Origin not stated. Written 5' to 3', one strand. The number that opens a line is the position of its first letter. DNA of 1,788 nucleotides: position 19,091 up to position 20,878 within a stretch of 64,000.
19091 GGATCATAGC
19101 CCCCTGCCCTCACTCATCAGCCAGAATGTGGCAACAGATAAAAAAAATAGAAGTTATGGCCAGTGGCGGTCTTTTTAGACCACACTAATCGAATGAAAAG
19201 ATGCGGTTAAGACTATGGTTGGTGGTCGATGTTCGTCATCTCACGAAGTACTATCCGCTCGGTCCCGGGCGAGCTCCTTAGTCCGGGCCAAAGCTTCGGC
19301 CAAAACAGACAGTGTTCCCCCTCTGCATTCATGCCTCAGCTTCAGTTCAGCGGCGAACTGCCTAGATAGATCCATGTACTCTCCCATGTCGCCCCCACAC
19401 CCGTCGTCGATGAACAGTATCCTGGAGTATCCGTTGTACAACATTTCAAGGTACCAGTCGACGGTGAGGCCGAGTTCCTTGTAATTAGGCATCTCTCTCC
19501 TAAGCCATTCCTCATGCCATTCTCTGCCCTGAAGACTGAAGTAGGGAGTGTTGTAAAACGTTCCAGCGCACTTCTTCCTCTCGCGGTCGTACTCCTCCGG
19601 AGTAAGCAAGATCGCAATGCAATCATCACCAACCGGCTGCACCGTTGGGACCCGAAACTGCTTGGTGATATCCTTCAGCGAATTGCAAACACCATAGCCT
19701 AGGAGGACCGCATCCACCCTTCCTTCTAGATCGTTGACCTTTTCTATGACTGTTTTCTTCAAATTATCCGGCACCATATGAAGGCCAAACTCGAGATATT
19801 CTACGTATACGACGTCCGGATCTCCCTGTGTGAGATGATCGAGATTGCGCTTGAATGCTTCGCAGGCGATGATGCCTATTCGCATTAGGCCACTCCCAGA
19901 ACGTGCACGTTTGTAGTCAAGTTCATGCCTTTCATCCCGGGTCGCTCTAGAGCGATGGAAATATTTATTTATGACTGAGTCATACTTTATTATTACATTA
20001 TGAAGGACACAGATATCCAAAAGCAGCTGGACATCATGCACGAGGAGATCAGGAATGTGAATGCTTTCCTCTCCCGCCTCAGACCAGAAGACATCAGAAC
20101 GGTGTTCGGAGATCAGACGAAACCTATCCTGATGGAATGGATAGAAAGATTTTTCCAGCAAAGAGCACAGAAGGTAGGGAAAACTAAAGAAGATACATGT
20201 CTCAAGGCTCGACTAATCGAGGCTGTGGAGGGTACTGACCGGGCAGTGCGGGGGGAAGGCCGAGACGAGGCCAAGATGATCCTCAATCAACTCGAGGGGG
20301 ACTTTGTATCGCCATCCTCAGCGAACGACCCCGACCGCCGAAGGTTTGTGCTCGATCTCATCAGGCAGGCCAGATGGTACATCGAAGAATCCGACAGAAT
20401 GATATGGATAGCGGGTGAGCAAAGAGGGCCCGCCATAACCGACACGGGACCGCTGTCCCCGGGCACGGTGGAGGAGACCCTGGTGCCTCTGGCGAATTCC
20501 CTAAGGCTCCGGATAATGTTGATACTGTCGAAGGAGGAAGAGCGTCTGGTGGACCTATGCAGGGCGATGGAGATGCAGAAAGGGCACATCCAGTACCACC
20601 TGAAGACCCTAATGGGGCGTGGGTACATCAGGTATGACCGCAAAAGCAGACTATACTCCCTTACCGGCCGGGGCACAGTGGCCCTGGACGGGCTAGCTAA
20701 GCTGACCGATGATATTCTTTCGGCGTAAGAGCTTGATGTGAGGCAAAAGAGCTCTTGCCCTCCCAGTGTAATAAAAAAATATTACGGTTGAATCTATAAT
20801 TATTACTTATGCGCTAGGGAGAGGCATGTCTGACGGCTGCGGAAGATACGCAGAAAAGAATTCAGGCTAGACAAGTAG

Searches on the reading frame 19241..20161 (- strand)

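Call 35: search_protein_families(library=pfam, proteins=[window:19241-20161:-], max_evalue=0.001)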
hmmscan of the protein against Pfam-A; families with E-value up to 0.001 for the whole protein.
window:19241-20161:- (306 aa): 1 family
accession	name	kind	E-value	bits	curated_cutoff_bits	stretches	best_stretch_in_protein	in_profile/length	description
PF07796.16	DUF1638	-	1.7e-29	103.2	27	1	123-290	2-160/161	Protein of unknown function (DUF1638)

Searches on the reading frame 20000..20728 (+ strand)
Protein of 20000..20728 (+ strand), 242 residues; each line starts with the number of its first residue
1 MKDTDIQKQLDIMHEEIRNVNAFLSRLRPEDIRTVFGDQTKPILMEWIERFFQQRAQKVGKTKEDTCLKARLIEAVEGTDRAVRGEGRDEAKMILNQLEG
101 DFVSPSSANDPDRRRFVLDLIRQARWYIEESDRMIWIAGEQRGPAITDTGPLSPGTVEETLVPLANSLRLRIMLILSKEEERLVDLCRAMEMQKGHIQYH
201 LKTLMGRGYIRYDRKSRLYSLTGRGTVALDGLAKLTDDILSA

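Call 35: search_protein_families(library=pfam, proteins=[window:20000-20728:+], max_evalue=0.001)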
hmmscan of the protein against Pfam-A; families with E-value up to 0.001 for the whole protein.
window:20000-20728:+ (242 aa): 6 families
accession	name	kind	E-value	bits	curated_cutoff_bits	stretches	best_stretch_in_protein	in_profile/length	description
PF01022.26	HTH_5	-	3.7e-08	33.6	22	1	167-212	2-47/47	Bacterial regulatory protein, arsR family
PF13463.12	HTH_27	-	8.5e-05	23.2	22.2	1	178-225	16-68/68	Winged helix DNA-binding domain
PF24038.1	DUF7347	-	0.0001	22.9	27.6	1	160-226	4-71/77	Domain of unknown function (DUF7347)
PF09339.16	HTH_IclR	-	0.00072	19.7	22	0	170-213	6-51/52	IclR helix-turn-helix domain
PF13601.12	HTH_34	-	0.00076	20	27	0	168-215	1-49/80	Winged helix DNA-binding domain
PF25213.1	HVO_A0261_N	-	0.00086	19.6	35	0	169-239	13-81/86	HVO_A0261 N-terminal domain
